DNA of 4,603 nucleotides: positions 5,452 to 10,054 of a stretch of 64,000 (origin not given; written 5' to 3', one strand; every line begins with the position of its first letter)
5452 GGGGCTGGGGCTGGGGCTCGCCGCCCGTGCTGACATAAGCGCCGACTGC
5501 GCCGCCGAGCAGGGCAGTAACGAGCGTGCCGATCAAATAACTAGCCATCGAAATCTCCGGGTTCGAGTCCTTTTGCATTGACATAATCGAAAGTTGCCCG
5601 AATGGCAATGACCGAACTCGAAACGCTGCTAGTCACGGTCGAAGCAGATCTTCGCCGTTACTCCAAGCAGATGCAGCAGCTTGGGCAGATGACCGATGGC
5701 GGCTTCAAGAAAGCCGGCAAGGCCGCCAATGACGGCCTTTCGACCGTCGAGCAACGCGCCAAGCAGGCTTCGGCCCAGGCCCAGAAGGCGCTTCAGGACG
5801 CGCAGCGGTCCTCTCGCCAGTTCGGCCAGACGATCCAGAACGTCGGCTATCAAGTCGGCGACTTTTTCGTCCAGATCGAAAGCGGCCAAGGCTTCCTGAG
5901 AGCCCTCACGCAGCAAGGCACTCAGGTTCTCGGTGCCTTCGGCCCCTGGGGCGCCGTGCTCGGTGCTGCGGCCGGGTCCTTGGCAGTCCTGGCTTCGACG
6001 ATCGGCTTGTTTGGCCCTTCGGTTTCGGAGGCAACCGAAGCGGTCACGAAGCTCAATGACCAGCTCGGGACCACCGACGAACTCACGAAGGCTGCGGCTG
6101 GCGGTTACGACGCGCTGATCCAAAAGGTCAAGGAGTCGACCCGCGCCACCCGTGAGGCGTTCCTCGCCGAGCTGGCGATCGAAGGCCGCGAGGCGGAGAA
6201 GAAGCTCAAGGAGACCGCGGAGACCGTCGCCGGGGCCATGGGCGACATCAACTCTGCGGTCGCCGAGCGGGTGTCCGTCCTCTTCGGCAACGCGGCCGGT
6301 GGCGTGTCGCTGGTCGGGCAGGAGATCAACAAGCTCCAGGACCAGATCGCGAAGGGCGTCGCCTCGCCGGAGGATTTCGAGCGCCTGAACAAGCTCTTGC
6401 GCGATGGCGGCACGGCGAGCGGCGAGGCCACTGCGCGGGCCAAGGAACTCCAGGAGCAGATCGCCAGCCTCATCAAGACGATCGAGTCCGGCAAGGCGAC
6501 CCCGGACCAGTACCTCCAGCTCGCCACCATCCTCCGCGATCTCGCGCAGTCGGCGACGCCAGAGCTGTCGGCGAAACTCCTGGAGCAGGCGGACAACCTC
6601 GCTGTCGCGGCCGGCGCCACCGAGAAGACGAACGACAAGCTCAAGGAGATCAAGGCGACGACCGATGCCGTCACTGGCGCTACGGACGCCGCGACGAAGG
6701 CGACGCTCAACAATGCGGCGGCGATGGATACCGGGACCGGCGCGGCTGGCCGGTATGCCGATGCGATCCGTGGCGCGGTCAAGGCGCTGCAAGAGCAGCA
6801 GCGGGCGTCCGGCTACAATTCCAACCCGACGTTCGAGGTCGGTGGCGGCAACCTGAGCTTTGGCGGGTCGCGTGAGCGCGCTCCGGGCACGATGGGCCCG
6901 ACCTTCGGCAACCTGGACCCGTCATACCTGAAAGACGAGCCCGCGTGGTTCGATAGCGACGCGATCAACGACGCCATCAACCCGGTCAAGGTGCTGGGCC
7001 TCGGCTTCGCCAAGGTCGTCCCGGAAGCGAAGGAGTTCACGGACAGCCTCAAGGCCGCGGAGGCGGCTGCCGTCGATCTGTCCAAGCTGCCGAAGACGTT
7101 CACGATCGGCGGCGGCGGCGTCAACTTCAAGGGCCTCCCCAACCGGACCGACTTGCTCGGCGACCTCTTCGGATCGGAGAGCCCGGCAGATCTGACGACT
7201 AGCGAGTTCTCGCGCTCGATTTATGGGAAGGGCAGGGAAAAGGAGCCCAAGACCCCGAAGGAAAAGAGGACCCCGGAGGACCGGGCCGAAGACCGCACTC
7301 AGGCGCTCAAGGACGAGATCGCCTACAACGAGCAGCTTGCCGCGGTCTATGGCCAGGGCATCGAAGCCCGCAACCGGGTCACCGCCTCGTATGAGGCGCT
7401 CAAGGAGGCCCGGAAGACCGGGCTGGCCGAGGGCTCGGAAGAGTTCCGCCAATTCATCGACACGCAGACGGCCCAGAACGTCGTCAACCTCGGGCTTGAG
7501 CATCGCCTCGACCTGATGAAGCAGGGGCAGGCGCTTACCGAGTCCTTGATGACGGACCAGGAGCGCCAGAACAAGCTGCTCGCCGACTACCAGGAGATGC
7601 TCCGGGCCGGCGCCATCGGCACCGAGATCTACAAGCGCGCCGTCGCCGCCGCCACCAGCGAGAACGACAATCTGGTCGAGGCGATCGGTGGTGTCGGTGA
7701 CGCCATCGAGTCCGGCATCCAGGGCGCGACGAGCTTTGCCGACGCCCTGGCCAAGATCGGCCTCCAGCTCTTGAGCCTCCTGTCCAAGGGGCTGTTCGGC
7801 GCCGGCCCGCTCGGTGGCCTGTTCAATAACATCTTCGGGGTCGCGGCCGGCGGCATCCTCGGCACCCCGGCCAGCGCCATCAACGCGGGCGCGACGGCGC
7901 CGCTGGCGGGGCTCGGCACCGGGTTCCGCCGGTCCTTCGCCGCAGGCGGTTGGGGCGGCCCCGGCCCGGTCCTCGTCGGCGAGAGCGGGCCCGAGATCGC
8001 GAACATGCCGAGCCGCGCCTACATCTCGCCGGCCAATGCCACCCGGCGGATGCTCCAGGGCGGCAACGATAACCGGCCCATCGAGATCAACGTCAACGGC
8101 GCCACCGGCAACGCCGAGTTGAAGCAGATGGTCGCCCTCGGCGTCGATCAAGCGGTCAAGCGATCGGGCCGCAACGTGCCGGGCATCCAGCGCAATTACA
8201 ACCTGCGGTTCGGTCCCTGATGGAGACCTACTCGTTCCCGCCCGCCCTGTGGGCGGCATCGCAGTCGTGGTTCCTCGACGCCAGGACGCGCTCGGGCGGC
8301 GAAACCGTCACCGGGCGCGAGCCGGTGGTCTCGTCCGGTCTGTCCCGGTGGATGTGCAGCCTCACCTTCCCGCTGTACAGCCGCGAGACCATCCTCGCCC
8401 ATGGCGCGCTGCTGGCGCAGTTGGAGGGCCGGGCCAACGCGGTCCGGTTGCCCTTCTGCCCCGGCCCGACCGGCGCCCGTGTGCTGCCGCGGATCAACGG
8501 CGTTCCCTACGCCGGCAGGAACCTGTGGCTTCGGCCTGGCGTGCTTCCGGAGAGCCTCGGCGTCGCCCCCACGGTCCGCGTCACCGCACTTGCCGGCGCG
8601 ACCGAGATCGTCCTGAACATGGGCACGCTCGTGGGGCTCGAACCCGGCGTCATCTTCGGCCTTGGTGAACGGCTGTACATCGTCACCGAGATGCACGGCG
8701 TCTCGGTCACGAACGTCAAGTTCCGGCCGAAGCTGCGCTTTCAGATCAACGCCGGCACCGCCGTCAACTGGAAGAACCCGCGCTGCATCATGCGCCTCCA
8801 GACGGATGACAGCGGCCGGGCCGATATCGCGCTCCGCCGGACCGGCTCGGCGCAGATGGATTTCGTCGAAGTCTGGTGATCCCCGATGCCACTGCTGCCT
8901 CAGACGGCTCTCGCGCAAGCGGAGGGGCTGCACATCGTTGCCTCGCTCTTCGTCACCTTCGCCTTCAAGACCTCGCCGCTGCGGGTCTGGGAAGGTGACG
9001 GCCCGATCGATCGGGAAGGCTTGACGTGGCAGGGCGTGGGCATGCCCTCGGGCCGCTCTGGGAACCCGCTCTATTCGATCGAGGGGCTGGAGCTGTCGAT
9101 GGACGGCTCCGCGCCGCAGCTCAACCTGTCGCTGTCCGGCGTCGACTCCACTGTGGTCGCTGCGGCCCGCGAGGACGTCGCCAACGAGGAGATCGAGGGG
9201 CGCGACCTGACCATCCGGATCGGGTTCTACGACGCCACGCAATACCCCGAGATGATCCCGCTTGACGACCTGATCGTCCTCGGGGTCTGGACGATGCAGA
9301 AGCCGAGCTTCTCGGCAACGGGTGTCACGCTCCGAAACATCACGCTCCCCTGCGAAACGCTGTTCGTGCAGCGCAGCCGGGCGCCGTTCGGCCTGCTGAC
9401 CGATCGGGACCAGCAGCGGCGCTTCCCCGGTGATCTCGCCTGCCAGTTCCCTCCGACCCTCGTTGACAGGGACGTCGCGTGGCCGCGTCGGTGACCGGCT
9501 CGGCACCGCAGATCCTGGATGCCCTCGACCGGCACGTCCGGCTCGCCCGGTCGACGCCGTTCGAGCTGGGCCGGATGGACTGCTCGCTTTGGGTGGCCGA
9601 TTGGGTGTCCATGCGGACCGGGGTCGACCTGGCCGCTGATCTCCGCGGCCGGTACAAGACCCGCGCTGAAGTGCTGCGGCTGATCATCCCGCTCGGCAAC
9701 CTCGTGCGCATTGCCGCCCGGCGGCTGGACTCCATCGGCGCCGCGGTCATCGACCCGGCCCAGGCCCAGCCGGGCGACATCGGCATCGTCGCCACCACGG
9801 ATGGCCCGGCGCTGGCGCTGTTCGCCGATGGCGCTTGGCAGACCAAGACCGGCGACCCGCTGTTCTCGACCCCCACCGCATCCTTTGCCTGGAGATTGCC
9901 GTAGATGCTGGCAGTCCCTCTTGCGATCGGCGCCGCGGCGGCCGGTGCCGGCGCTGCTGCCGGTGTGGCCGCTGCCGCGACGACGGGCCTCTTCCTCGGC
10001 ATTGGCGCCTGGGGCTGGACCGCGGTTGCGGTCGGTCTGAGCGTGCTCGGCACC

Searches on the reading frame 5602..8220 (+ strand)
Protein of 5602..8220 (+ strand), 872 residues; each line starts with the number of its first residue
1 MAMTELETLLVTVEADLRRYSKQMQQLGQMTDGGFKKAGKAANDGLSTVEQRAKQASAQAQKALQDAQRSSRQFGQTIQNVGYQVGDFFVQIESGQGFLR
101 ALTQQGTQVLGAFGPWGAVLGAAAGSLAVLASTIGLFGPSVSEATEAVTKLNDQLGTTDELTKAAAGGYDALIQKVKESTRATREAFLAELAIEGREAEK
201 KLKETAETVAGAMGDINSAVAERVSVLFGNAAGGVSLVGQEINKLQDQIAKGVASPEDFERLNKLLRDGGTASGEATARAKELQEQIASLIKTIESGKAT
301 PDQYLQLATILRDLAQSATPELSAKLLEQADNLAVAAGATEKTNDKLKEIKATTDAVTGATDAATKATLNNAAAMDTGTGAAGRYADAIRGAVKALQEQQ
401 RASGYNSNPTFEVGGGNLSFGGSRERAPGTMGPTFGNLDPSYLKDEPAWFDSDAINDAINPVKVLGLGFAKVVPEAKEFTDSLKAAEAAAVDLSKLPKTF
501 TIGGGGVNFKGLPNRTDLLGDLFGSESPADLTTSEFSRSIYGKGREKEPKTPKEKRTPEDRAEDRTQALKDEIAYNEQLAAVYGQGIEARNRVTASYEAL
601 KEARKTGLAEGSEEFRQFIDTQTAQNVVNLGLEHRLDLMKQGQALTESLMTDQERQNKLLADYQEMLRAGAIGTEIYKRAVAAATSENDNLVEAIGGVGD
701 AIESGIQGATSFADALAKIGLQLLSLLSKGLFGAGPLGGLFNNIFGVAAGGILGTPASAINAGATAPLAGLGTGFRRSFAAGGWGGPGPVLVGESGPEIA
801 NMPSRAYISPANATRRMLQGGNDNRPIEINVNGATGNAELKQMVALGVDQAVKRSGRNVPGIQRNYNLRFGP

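Call 3: search_protein_families(library=pfam, proteins=[window:5602-8220:+], max_evalue=0.01)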
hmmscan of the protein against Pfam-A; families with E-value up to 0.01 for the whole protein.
window:5602-8220:+ (872 aa): 2 families
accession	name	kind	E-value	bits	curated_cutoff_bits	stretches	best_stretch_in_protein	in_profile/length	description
PF06791.18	TMP_2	-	4.2e-06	27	30.2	1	64-225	3-179/208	Prophage tail length tape measure protein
PF07996.16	T4SS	-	0.0025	18.6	24.7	1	256-372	64-163/197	Type IV secretion system proteins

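Call 4: search_protein_families(library=phrogs, proteins=[window:5602-8220:+], max_evalue=0.01)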
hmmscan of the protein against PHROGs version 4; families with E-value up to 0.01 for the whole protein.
window:5602-8220:+ (872 aa): 5 families
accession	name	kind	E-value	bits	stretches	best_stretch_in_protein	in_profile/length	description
phrog_8892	-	tail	5.6e-14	52.7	1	7-850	6-706/752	tail length tape measure protein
phrog_1538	-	tail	1.6e-10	41.4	1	5-399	4-359/811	tail length tape measure protein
phrog_24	-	tail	1.1e-08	34.6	1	11-210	161-404/1151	tail length tape measure protein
phrog_1535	-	tail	2.1e-05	23.9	1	3-398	1-328/1152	tail length tape measure protein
phrog_19487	-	tail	0.002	17.5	0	17-186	77-246/1147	tail length tape measure protein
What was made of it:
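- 5602..8220 (+): Tape measure protein. phrog_8892 and a weak PF06791 hit (calls 3, 4).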

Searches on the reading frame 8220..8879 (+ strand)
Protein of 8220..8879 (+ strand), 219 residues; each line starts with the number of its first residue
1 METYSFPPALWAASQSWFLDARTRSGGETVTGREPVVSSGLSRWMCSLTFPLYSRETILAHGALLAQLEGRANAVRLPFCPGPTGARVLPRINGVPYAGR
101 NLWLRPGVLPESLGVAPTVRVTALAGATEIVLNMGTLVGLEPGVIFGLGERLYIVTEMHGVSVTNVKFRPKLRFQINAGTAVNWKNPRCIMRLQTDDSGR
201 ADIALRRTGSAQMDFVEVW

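Call 3: search_protein_families(library=pfam, proteins=[window:8220-8879:+], max_evalue=0.01)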
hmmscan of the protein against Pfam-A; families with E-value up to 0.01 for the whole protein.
window:8220-8879:+ (219 aa): 0 families

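Call 4: search_protein_families(library=phrogs, proteins=[window:8220-8879:+], max_evalue=0.01)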
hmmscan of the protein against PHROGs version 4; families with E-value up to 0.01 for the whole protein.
window:8220-8879:+ (219 aa): 3 families
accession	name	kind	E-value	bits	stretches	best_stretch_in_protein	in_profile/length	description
phrog_1302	-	tail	8.3e-22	78.7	1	5-218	4-199/201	distal tail protein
phrog_12948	-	tail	7.1e-14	52.6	1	13-217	15-232/234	tail protein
phrog_2048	-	tail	0.0041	17.2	1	22-157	24-164/390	tail protein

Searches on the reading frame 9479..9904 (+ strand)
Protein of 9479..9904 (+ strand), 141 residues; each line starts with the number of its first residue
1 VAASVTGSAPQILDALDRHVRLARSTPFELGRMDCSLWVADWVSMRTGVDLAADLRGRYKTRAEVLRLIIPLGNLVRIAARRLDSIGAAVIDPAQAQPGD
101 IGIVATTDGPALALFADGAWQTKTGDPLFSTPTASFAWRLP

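Call 28: search_protein_families(library=pfam, proteins=[window:9479-9904:+], max_evalue=0.01)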
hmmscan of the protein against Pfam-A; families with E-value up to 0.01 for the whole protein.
window:9479-9904:+ (141 aa): 1 family
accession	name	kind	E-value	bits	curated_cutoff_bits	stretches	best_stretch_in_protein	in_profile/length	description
PF22262.2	DUF6950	-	1.9e-22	80.2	27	1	15-139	9-133/134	Domain of unknown function (DUF6950)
